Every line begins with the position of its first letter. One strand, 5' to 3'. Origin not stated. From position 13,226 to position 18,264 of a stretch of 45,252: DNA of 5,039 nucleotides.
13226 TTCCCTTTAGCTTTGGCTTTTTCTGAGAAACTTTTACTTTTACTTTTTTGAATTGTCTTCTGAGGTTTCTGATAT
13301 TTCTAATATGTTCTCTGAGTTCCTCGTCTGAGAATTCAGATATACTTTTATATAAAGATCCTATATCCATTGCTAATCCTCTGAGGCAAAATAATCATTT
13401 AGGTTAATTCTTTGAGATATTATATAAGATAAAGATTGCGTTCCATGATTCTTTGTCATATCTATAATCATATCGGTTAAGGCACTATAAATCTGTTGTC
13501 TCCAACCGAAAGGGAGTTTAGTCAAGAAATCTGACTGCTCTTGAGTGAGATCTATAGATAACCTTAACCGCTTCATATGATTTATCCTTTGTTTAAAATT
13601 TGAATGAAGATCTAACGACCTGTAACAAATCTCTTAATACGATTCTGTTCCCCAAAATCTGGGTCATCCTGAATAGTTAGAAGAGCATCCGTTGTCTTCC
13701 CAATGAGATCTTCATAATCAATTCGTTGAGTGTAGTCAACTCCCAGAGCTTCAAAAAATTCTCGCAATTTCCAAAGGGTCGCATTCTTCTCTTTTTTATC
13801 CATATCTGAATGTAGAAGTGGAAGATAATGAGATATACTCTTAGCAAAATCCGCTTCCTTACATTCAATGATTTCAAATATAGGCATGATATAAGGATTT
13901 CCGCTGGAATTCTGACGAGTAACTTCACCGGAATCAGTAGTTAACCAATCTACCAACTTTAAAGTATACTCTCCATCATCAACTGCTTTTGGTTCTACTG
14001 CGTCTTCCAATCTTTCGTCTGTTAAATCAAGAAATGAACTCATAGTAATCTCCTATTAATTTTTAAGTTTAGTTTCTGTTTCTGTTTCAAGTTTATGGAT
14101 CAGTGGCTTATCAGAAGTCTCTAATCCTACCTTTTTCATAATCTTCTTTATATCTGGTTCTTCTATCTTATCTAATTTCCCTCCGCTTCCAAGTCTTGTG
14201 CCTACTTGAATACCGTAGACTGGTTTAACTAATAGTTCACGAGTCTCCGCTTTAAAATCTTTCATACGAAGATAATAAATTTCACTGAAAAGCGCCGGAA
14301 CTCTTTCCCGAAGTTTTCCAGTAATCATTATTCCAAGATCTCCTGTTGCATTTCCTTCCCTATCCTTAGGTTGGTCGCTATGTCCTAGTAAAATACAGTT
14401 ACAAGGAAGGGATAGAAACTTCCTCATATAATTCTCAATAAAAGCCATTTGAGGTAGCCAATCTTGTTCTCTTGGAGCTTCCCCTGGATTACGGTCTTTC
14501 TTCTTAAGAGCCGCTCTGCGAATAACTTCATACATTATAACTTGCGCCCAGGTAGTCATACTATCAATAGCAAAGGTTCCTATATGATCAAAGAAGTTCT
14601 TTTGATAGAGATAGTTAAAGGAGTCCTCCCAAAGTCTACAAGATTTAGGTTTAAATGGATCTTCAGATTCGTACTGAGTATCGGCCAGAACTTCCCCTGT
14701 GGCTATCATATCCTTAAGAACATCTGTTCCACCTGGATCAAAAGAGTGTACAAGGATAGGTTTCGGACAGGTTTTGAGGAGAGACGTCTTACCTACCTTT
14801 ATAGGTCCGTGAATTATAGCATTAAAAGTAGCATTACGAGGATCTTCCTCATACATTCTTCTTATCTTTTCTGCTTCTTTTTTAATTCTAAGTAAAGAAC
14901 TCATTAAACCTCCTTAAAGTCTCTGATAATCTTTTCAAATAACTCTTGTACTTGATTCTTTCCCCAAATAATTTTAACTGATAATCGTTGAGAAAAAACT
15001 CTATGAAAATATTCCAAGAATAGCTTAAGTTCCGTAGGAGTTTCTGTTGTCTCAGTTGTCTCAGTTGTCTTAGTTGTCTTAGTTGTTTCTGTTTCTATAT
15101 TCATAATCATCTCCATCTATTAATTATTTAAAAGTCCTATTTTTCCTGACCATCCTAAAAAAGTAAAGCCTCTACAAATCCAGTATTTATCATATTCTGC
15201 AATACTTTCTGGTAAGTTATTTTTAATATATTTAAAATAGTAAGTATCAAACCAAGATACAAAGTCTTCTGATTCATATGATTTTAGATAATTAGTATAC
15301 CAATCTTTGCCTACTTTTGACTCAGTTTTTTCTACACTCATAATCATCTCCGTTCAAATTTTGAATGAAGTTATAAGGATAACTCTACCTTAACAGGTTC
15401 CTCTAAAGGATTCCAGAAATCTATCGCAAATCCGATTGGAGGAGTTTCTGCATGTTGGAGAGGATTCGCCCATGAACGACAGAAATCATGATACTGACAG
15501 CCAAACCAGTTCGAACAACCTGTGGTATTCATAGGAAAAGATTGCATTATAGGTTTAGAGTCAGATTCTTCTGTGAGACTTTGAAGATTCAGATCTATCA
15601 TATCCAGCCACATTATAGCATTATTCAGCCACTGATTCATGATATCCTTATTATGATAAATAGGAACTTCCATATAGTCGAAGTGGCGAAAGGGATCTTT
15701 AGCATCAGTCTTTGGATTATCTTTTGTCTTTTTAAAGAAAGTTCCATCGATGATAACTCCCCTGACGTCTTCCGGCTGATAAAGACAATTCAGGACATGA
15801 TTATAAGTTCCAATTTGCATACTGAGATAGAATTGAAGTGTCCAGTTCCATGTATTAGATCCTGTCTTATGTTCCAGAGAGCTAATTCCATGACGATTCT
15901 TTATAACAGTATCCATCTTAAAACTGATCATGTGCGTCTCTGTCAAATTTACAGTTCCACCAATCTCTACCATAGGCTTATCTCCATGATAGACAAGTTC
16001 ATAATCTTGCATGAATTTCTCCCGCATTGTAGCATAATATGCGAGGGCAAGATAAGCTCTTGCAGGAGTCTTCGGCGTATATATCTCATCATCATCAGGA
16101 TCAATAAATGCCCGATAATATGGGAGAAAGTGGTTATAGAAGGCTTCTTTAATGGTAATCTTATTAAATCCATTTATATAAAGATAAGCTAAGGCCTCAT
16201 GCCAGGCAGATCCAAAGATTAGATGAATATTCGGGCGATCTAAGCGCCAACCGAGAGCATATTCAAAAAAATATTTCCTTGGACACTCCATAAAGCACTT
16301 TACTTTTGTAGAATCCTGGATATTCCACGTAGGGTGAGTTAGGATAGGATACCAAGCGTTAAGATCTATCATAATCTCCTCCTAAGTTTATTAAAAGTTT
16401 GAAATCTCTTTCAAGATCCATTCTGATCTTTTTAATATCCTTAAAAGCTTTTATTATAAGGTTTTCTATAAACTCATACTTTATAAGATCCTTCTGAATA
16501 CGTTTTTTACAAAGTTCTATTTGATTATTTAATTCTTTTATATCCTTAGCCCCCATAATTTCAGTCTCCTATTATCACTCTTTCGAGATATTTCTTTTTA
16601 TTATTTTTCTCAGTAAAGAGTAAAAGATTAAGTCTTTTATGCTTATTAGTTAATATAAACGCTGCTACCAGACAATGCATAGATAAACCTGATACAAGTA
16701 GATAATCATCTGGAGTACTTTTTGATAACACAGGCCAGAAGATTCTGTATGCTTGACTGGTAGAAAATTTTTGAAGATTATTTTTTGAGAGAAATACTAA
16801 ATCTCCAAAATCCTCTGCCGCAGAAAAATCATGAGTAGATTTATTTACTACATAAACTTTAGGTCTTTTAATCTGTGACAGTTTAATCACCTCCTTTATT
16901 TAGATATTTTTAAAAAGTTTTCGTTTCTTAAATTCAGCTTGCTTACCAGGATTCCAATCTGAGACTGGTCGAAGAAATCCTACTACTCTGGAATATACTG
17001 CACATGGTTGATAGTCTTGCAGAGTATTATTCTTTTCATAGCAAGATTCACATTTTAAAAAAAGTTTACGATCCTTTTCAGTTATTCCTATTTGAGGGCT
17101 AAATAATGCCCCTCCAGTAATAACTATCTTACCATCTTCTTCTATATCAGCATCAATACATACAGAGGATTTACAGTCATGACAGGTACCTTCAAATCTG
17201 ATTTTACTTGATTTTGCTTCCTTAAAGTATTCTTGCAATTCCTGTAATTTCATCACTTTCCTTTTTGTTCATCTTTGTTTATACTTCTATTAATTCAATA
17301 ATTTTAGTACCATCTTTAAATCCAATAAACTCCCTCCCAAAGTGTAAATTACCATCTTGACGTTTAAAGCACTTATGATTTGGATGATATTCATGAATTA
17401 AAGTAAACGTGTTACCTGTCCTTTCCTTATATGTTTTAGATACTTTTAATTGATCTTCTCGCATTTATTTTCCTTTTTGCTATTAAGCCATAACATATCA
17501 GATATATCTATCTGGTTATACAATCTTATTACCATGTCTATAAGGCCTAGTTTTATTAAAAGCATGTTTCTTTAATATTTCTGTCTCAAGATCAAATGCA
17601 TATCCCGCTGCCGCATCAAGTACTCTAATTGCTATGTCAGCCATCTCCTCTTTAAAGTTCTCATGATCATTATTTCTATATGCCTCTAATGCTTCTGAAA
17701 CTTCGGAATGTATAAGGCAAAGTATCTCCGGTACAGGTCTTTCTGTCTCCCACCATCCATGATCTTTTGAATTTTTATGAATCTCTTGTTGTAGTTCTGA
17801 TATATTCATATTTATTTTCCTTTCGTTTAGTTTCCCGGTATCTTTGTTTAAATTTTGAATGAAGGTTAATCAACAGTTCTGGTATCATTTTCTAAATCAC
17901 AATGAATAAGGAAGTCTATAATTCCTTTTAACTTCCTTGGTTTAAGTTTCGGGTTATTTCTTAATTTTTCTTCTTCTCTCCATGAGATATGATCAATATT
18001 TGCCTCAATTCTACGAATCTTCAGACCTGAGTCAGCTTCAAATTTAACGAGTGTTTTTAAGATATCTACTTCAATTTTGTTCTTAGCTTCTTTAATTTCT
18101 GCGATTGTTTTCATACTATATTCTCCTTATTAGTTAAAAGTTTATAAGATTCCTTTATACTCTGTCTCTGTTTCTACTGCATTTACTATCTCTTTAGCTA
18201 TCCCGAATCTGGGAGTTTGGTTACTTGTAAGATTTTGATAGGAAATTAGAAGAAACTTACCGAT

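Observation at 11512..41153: About 15 copies of a 24-nt motif in front of middle and late genes, with no recognisable cognate RNA polymerase or sigma factor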

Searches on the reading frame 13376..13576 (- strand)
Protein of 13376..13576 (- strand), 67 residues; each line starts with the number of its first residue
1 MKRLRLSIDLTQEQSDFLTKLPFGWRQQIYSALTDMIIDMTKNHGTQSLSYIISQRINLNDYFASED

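Call 63: search_solved_structures(query=A4, max_evalue=10)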
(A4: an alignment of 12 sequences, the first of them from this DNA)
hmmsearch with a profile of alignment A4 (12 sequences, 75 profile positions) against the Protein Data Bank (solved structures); distinct sequences matched with E-value up to 10: 5.
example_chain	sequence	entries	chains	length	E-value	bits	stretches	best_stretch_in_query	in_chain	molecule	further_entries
2p5k_A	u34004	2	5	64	0.24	14.5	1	39-67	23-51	Arginine repressor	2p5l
3kdw_A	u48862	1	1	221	0.32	14.1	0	9-58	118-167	Putative sugar binding protein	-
2an7_A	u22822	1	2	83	0.39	13.8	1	7-24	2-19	Protein parD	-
7l00_A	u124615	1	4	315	1.2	12.3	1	19-55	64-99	Enoyl-Acyl Carrier Protein Reductase FabK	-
5ytp_A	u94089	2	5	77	1.4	12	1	1-24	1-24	TTHA0139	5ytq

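Call 64: search_protein_families(library=pfam, alignment_id=A4, max_evalue=1)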
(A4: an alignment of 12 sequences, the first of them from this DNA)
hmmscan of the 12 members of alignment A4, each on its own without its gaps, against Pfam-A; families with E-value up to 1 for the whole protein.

A. member 1, seq(67 aa): 1 family
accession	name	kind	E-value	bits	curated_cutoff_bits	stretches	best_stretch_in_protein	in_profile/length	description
PF24864.1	DUF7730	-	0.0025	17.6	27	1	11-54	2-46/235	Domain of unknown function (DUF7730)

B. families by the number of members that match (of 12 scanned): 6 families
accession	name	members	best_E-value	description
PF24864.1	DUF7730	1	0.0025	Domain of unknown function (DUF7730)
PF01316.27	Arg_repressor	1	0.0072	Arginine repressor, DNA binding domain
PF09386.16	ParD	1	0.0086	Antitoxin ParD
PF25042.1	DUF7787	1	0.022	Domain of unknown function (DUF7787)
PF12244.13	DUF3606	1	0.035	Protein of unknown function (DUF3606)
PF25265.1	USP32_N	1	0.14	USP32 N-terminal domain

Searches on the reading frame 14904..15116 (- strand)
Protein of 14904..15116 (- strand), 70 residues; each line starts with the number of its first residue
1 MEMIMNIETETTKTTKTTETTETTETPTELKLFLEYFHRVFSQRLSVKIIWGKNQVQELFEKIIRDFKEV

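Call 23: search_protein_families(library=pfam, proteins=[window:14904-15116:-], max_evalue=1)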
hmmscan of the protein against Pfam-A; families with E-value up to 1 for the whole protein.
window:14904-15116:- (70 aa): 1 family
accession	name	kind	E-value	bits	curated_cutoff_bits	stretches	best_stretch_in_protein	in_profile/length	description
PF02628.20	COX15-CtaA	-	0.26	10.7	29.9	1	8-50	49-93/322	Cytochrome oxidase assembly protein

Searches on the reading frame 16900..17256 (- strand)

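Call 23: search_protein_families(library=pfam, proteins=[window:16900-17256:-], max_evalue=1)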
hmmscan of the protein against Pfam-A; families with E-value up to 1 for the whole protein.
window:16900-17256:- (118 aa): 2 families
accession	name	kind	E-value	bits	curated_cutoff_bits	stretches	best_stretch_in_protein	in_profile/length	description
PF13597.11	NRDD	-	1.4e-10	41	26.2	1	64-115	519-562/562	Anaerobic ribonucleoside-triphosphate reductase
PF07975.18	C1_4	-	0.0032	18.1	28.9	1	3-38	8-41/55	TFIIH C1-like domain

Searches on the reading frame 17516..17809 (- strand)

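Call 23: search_protein_families(library=pfam, proteins=[window:17516-17809:-], max_evalue=1)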
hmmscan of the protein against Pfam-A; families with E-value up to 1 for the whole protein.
window:17516-17809:- (97 aa): 3 families
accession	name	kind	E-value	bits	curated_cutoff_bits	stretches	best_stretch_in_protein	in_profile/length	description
PF03819.22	MazG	-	0.00028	21.5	22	1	32-76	9-57/74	MazG nucleotide pyrophosphohydrolase domain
PF01503.22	PRA-PH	-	0.0026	18.6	21.3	1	6-59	4-60/86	Phosphoribosyl-ATP pyrophosphohydrolase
PF12643.12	MazG-like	-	0.037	14.7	27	1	35-83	17-64/85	MazG-like family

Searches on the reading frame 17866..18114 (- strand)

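Call 23: search_protein_families(library=pfam, proteins=[window:17866-18114:-], max_evalue=1)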
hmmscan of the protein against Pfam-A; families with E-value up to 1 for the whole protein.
window:17866-18114:- (82 aa): 1 family
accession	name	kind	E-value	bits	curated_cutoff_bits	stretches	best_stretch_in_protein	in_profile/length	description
PF02406.22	MmoB_DmpM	-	0.1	13.3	25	1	3-36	16-49/85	MmoB/DmpM family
